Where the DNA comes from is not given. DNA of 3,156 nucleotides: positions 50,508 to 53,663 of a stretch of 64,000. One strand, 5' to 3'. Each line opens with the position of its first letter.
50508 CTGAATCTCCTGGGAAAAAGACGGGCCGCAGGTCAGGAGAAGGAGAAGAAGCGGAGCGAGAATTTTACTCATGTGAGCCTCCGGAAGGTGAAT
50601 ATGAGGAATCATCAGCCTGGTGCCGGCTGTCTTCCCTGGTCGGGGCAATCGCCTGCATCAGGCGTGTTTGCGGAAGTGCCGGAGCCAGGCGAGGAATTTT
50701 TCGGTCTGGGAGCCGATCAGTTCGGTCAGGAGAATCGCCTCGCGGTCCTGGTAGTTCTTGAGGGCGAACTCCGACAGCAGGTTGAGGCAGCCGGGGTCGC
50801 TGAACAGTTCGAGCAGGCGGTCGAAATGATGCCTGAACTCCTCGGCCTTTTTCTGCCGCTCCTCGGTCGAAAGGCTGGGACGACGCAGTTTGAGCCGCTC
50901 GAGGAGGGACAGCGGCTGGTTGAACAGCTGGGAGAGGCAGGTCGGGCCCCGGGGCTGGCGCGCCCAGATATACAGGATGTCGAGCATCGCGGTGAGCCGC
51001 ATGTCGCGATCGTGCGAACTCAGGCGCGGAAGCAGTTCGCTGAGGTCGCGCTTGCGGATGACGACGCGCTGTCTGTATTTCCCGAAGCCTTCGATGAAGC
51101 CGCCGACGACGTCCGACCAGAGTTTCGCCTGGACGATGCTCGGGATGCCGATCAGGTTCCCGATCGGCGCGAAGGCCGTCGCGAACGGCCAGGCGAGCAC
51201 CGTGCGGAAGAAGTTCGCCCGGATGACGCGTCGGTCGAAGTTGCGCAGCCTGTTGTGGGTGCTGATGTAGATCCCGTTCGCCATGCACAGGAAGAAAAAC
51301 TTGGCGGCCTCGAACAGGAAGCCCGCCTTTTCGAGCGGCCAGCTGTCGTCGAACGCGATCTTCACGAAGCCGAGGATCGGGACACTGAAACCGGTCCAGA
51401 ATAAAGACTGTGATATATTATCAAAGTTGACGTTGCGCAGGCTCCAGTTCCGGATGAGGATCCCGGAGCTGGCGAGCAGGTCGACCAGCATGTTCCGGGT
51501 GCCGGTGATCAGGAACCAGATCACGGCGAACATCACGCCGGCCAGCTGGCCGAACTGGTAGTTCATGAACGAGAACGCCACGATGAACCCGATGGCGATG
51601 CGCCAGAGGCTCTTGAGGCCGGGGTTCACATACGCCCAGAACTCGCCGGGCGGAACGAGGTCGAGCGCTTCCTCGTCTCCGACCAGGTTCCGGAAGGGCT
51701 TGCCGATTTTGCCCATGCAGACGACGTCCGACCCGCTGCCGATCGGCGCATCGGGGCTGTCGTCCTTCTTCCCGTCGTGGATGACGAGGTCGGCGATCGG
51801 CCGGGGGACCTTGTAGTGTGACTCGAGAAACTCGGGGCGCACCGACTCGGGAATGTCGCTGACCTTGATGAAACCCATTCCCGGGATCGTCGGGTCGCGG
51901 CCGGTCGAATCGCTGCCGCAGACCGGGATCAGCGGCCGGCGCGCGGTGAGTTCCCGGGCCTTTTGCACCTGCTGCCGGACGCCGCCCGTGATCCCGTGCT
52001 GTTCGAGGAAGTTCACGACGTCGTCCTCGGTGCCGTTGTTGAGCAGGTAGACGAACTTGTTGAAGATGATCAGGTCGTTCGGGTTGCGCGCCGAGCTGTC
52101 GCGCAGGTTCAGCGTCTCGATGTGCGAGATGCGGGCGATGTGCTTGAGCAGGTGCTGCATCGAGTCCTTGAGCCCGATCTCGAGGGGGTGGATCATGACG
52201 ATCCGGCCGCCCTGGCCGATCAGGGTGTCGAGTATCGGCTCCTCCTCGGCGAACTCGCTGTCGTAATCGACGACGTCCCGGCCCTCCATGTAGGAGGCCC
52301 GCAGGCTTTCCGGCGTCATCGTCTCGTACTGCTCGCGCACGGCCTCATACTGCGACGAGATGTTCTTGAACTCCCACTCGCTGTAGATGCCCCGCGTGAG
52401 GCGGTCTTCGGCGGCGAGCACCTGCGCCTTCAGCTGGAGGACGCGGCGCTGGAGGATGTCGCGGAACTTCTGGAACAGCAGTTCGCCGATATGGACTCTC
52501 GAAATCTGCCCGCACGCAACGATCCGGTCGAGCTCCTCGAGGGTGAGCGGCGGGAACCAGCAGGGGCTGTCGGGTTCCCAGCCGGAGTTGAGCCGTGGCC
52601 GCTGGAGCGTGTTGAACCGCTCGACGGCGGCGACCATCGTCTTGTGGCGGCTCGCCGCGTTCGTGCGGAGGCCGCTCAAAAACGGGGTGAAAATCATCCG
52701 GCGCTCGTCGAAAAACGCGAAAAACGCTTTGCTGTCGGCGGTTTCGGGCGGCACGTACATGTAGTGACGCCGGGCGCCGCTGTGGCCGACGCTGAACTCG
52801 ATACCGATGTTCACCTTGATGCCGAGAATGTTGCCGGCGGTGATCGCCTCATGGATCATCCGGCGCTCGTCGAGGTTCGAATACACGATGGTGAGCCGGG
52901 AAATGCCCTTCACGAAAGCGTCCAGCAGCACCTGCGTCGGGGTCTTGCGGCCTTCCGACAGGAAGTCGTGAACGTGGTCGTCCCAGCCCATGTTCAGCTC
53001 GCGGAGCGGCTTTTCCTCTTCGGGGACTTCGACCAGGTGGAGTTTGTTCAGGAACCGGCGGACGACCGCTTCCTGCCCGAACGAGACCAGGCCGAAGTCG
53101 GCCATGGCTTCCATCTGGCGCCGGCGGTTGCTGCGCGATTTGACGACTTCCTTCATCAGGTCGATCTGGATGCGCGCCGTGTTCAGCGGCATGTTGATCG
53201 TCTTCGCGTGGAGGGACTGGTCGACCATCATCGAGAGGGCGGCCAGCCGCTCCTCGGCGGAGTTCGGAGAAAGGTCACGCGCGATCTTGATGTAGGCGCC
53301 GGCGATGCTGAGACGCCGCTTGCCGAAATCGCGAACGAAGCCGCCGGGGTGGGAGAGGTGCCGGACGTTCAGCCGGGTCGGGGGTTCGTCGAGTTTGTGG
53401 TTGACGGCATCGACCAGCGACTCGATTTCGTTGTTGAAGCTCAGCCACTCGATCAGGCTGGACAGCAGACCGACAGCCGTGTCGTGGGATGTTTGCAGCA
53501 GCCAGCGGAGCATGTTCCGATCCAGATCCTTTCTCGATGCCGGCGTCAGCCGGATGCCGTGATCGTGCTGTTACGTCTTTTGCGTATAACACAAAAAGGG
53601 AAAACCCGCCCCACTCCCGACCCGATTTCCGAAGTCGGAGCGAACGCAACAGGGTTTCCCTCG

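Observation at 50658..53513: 951-aa orphan membrane protein with no recognisable domains, followed by a small secreted protein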

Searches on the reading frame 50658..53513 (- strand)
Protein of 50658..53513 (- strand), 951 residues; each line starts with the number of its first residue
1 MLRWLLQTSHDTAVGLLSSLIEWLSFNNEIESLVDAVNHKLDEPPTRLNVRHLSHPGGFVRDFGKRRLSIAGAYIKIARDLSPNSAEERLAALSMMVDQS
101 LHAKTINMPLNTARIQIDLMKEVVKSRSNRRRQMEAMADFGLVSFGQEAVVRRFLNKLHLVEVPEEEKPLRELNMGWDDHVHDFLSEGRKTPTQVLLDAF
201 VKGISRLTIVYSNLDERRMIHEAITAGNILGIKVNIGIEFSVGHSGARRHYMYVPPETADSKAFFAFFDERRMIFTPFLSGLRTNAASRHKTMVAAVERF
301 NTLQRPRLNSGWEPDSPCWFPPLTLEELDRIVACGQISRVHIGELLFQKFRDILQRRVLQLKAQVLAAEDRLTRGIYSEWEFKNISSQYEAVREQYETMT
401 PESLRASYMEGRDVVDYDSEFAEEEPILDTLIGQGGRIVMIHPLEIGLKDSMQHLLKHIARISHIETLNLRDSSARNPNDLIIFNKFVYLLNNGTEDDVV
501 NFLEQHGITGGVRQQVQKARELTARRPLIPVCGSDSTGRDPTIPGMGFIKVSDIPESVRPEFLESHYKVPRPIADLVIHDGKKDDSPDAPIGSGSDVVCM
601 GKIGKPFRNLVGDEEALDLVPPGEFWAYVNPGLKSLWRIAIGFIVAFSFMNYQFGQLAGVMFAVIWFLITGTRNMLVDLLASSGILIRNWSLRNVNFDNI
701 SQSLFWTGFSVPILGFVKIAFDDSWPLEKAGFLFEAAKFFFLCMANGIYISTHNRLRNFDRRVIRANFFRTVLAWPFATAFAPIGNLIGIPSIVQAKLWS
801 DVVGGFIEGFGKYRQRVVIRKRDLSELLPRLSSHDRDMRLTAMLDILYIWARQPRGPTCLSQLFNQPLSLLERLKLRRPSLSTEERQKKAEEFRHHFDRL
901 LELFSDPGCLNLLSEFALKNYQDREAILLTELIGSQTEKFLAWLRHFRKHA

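Call 3: search_protein_families(library=pfam, proteins=[window:50658-53513:-], max_evalue=1)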
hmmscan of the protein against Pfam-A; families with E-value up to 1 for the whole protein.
window:50658-53513:- (951 aa): 1 family
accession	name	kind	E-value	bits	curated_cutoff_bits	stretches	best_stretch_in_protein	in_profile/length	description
PF02173.22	pKID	-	0.23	11.4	25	0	514-527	7-20/41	pKID domain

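Call 4: search_protein_families(library=ncbifam, proteins=[window:50658-53513:-], max_evalue=1)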
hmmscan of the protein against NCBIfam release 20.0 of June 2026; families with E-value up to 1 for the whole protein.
window:50658-53513:- (951 aa): 2 families
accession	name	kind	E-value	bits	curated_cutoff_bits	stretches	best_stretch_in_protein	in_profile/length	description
NF041661.1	Cycl_ph_dihydrol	equivalog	1.8e-06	27.5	500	1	179-242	2-63/259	phosphoribosyl 1,2-cyclic phosphate 1,2-diphosphodiesterase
NF041577.1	nside_bi_sphtase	equivalog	0.0016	17.7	400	1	177-250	4-75/276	3',5'-nucleoside bisphosphate phosphatase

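Call 5: search_solved_structures(query=window:50658-53513:-, max_evalue=1)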
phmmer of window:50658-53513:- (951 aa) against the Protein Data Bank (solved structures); distinct sequences matched with E-value up to 1: 1.
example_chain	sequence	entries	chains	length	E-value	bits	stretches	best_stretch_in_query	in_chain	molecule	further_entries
5lsj_A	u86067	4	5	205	0.0052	17.8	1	341-409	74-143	Protein MIS12 homolog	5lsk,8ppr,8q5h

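Call 6: find_homologous_proteins(query=window:50658-53513:-, max_evalue=0.001)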
Query window:50658-53513:- (951 aa): 155 proteins with E <= 0.001 among 8000 candidates; the best 120 are listed.
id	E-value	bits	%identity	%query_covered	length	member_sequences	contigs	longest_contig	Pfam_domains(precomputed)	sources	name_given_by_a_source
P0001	0.0e+0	2095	95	100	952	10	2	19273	-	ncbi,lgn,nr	ncbi:MAG: hypothetical protein BWY66_00867 [bacterium ADurb.Bin374]|nr:MAG: hypothetical protein BWY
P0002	0.0e+0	2021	91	100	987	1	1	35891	-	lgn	-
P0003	0.0e+0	1921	87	100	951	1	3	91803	-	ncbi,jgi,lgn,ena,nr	ncbi:MAG TPA: hypothetical protein PLP29_05115 [Candidatus Ozemobacteraceae bacterium]|nr:hypothetic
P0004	0.0e+0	1863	86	98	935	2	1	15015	-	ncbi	ncbi:MAG TPA: hypothetical protein VIV61_06380 [Candidatus Ozemobacteraceae bacterium]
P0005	0.0e+0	1584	89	79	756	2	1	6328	-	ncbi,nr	ncbi:MAG TPA: hypothetical protein PKM25_02090, partial [Candidatus Ozemobacteraceae bacterium]|nr:h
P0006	0.0e+0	1477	67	100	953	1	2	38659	-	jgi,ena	-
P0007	0.0e+0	1394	63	100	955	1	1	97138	-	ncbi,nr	ncbi:MAG: hypothetical protein HQM09_07585 [Candidatus Riflebacteria bacterium]|nr:hypothetical prot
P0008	0.0e+0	1389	63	100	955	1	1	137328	-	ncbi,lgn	ncbi:MAG: hypothetical protein WA705_10490 [Candidatus Ozemobacteraceae bacterium]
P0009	0.0e+0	1384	62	100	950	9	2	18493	-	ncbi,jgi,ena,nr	ncbi:hypothetical protein AUK22_06795 [bacterium CG2_30_54_10]|nr:MAG: hypothetical protein AUK22_06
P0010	0.0e+0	1373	62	100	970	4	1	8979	-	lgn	-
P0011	0.0e+0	1371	62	100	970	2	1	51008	-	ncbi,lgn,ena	-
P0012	0.0e+0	1359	63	98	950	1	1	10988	-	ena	-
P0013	0.0e+0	1358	63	98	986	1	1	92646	-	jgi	jgi:hypothetical protein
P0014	0.0e+0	1351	61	100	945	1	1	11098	-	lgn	-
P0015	0.0e+0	1314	61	99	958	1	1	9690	-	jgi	-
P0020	0.0e+0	1205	54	100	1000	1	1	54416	-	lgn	-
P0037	0.0e+0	1118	53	99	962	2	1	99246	-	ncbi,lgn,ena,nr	ncbi:MAG: hypothetical protein KKB51_00005 [Candidatus Riflebacteria bacterium]|nr:hypothetical prot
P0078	1.4e-254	865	45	98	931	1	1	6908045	-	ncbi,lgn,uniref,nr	ncbi:Uncharacterized protein dnl_61210 [Desulfonema limicola]|uniref:Uncharacterized protein n=1 Tax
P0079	2.0e-254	865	45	96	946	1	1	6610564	-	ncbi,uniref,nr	ncbi:hypothetical protein DENIS_4853 [Desulfonema ishimotonii]|uniref:Uncharacterized protein n=1 Ta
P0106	1.2e-221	756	41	98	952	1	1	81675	-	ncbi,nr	ncbi:MAG: hypothetical protein JW797_02940 [Bradymonadales bacterium]|nr:hypothetical protein [Brady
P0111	2.7e-202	692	40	98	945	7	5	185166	-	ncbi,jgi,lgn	jgi:hypothetical protein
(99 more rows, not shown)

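Call 11: search_solved_structures(query=A1, max_evalue=10, show_alignments=3)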
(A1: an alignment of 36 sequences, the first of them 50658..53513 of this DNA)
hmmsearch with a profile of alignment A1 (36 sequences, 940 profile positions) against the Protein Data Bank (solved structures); distinct sequences matched with E-value up to 10: 8.
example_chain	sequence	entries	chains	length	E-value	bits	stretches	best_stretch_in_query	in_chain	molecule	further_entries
3e0f_A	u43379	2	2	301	0.032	15.4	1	171-269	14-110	Putative Metal-dependent Phosphoesterase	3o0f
1cuk_A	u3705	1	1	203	0.14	13.3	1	482-605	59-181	RUVA PROTEIN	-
1bdx_A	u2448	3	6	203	0.17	13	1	482-605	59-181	HOLLIDAY JUNCTION DNA HELICASE RUVA | RUVA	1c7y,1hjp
9l9o_A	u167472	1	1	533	1.1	10.4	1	618-665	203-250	Melatonin-related receptor,Soluble cytochrome b562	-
5cqc_A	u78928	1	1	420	1.1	10.3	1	511-554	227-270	putative RavZ protein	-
5ms2_A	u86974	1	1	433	1.1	10.3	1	511-554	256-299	Legionella pneumophila effector protein RavZ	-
5ms7_A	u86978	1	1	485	1.3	10.1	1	511-554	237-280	Legionella pneumophila effector protein RavZ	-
5ms8_A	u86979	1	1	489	1.3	10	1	511-554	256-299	Legionella pneumophila effector protein RavZ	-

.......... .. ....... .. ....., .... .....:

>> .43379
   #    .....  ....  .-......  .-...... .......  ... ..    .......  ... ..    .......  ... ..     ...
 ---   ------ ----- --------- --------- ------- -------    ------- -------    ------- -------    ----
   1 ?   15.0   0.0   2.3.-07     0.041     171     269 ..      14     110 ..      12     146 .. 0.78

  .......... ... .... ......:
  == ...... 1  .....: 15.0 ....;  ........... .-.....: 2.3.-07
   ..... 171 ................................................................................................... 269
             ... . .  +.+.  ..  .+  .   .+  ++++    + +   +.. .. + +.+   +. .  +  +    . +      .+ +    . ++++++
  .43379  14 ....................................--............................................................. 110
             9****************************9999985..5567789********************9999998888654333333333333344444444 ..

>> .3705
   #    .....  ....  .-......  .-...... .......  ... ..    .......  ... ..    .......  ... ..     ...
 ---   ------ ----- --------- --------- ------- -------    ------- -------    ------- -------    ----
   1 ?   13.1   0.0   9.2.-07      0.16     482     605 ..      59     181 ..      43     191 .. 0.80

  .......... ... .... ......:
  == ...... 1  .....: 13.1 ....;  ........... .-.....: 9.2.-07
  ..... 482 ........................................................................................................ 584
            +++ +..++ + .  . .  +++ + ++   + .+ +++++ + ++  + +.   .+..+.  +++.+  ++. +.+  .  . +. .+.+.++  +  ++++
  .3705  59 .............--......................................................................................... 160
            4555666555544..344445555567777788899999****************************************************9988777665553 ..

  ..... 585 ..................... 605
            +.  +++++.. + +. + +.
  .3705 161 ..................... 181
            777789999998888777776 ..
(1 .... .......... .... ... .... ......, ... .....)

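Call 12: find_encoding_contigs(protein=P0078, flank=8000, max_places=2)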
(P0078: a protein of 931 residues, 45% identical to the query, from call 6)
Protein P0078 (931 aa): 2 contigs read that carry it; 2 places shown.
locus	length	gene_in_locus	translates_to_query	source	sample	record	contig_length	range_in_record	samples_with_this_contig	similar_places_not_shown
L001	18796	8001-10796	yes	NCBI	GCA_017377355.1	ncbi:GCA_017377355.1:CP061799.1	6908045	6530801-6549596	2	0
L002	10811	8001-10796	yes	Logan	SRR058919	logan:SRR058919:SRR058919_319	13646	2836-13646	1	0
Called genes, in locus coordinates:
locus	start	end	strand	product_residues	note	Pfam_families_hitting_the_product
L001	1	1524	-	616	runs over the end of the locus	PF01855:POR_N, PF02775:TPP_enzyme_C, PF00037:Fer4 (weak)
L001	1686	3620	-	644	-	PF00724:Oxidored_FMN, PF00070:Pyr_redox (faint), PF00890:FAD_binding_2 (faint), PF01134:GIDA (faint), PF01262:AlaDh_PNT_C (faint), PF01266:DAO (faint), PF07992:Pyr_redox_2, PF12831:FAD_oxidored (weak), +5 more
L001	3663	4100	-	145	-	PF12802:MarR_2, PF01047:MarR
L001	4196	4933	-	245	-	PF00717:Peptidase_S24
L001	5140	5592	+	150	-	PF03610:EIIA-man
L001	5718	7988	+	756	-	PF01590:GAF, PF13185:GAF_2, PF13492:GAF_3, PF05524:PEP-utilisers_N, PF00391:PEP-utilizers, PF02896:PEP-utilizers_C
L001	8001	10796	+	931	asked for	-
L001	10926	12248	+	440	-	PF01979:Amidohydro_1, PF07969:Amidohydro_3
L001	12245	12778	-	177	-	PF01661:Macro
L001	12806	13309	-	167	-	PF09723:Zn_ribbon_8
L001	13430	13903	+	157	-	PF01613:Flavin_Reduct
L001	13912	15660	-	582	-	PF12729:4HB_MCP_1, PF00672:HAMP, PF00015:MCPsignal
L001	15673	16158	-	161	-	PF01584:CheW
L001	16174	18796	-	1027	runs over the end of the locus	PF00072:Response_reg, PF13379:NMT1_2, PF02895:H-kinase_dim (weak), PF02518:HATPase_c, PF01584:CheW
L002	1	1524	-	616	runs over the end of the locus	PF01855:POR_N, PF02775:TPP_enzyme_C, PF00037:Fer4 (weak)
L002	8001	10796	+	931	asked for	-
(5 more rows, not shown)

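Call 13: find_encoding_contigs(protein=P0106, flank=8000, max_places=2)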
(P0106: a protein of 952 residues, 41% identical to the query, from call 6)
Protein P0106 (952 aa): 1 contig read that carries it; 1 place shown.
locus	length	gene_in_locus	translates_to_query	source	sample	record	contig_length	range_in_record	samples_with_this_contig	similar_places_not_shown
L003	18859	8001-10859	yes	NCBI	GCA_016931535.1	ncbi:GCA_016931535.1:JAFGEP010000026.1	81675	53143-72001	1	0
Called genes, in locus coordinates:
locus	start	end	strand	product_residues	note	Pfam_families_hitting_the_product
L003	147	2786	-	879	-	PF00912:Transgly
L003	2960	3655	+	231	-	-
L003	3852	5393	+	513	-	PF03631:Virul_fac_BrkB, PF02082:Rrf2 (weak)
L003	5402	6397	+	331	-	-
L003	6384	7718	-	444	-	PF16697:Yop-YscD_cpl (weak), PF00498:FHA, PF00158:Sigma54_activat, PF01078:Mg_chelatase (faint), PF14532:Sigma54_activ_2, PF07728:AAA_5 (faint), PF25601:AAA_lid_14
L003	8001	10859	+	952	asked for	-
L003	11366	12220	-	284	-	PF00528:BPD_transp_1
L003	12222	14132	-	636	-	PF00528:BPD_transp_1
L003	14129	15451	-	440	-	PF01547:SBP_bac_1, PF13416:SBP_bac_8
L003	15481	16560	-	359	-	PF00005:ABC_tran, PF13304:AAA_21 (faint), PF17912:OB_MalK, PF08402:TOBE_2 (weak)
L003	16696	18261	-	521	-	-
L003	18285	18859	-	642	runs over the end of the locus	-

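Call 15: find_encoding_contigs(protein=P0079, flank=8000, max_places=1)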
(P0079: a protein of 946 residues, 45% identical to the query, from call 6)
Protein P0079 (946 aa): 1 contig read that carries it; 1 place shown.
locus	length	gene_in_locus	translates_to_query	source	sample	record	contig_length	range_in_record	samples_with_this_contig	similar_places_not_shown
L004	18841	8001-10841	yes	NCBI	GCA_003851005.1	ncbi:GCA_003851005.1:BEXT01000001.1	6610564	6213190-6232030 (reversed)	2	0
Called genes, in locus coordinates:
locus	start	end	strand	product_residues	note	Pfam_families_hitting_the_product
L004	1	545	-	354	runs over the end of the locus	PF02547:Queuosine_synth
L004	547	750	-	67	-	PF09838:DUF2065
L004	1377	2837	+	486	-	PF20970:MASE10, PF07228:SpoIIE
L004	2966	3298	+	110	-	-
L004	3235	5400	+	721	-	-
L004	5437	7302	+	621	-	-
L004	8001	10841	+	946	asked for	-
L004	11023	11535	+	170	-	PF00210:Ferritin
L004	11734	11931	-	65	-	PF13358:DDE_3 (weak)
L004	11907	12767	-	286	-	PF13384:HTH_23 (weak), PF13518:HTH_28 (weak), PF13592:HTH_33, PF13358:DDE_3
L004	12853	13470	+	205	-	PF00657:Lipase_GDSL, PF13472:Lipase_GDSL_2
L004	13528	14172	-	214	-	PF01625:PMSR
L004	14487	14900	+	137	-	PF01951:Archease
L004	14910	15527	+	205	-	PF09568:RE_MjaI (weak)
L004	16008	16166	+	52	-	-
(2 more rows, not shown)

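Call 16: find_encoding_contigs(protein=P0111, flank=8000, max_places=1)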
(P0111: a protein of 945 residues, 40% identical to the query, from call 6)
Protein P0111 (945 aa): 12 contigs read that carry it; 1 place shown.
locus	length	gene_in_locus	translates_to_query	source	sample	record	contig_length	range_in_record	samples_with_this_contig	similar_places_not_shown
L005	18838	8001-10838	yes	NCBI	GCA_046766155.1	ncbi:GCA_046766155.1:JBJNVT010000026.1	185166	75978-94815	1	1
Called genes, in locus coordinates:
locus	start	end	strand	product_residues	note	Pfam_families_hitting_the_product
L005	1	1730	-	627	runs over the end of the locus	PF02872:5_nucleotid_C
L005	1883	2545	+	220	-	-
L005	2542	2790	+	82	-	-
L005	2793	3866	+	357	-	-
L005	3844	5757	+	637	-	PF00501:AMP-binding, PF23562:AMP-binding_C_3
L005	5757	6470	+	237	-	PF13641:Glyco_tranf_2_3 (weak), PF00535:Glycos_transf_2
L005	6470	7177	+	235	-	PF14520:HHH_5 (faint), PF06514:PsbU (faint), PF12826:HHH_2 (faint), PF12836:HHH_3, PF14716:HHH_8 (faint), PF21687:T2SSK_1st (faint), PF00633:HHH (weak), PF12836:HHH_3, +5 more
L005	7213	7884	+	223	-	PF13679:Methyltransf_32 (weak)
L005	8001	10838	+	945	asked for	-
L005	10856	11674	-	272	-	PF07044:DUF1329 (faint), PF17131:TP_0789-like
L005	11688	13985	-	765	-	PF03176:MMPL, PF02460:Patched (faint), PF03176:MMPL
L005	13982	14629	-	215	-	PF00440:TetR_N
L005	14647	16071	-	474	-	PF06980:DUF1302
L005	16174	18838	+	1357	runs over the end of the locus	PF00526:Dicty_CTDC, PF12810:ALK_LTK_GRD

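Call 22: find_encoding_contigs(protein=P0007, flank=8000, max_places=1)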
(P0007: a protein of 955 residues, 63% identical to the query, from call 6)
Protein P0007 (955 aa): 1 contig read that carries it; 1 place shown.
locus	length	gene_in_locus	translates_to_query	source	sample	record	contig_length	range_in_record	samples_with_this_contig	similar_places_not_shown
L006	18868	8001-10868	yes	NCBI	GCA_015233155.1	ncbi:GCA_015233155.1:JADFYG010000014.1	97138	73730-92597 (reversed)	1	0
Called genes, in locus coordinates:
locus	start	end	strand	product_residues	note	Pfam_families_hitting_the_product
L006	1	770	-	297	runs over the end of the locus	PF01012:ETF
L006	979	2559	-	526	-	PF13174:TPR_6 (faint), PF13428:TPR_14 (faint), PF00515:TPR_1 (faint), PF07719:TPR_2 (faint), PF12895:ANAPC3 (faint), PF14559:TPR_19, PF13414:TPR_11, PF13432:TPR_16 (weak)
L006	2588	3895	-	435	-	PF13570:Beta-prop_ACSF4, PF23743:Beta-prop_BBS7 (weak), PF13517:FG-GAP_3, PF13360:PQQ_2 (weak), PF25292:Beta-prop_CGLA (weak), PF13517:FG-GAP_3 (weak), PF25292:Beta-prop_CGLA (weak), PF13517:FG-GAP_3, +5 more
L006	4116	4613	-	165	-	-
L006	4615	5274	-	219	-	-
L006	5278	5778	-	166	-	PF07963:N_methyl (weak)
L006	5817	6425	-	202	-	PF13525:YfiO (faint), PF13174:TPR_6 (faint), PF13428:TPR_14 (faint), PF13432:TPR_16 (weak)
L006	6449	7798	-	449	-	PF02878:PGM_PMM_I, PF02879:PGM_PMM_II, PF02880:PGM_PMM_III, PF00408:PGM_PMM_IV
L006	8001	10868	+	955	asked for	-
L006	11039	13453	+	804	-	PF11845:Tll0287-like, PF00512:HisKA, PF02518:HATPase_c, PF00072:Response_reg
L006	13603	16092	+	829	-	PF04234:CopC (faint), PF13205:Big_5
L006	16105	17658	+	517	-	PF20250:FapA_N, PF03961:FapA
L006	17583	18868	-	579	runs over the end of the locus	-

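Call 23: find_encoding_contigs(protein=P0037, flank=8000, max_places=1)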
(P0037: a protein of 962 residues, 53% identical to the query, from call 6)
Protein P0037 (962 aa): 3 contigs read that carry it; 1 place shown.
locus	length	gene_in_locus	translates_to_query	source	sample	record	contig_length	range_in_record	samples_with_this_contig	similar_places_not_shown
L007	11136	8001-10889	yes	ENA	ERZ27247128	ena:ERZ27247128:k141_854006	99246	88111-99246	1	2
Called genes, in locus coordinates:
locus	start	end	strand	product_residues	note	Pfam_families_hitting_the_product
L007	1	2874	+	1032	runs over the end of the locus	PF00514:Arm (faint), PF02985:HEAT (faint), PF03130:HEAT_PBS (faint), PF11838:ERAP1_C (faint), PF12717:Cnd1 (faint), PF13646:HEAT_2, PF13646:HEAT_2, PF01739:CheR, +2 more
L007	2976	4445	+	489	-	-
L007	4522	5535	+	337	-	PF04055:Radical_SAM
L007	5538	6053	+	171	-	PF05036:SPOR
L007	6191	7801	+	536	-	PF05708:Peptidase_C92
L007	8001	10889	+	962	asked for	-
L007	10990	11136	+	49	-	?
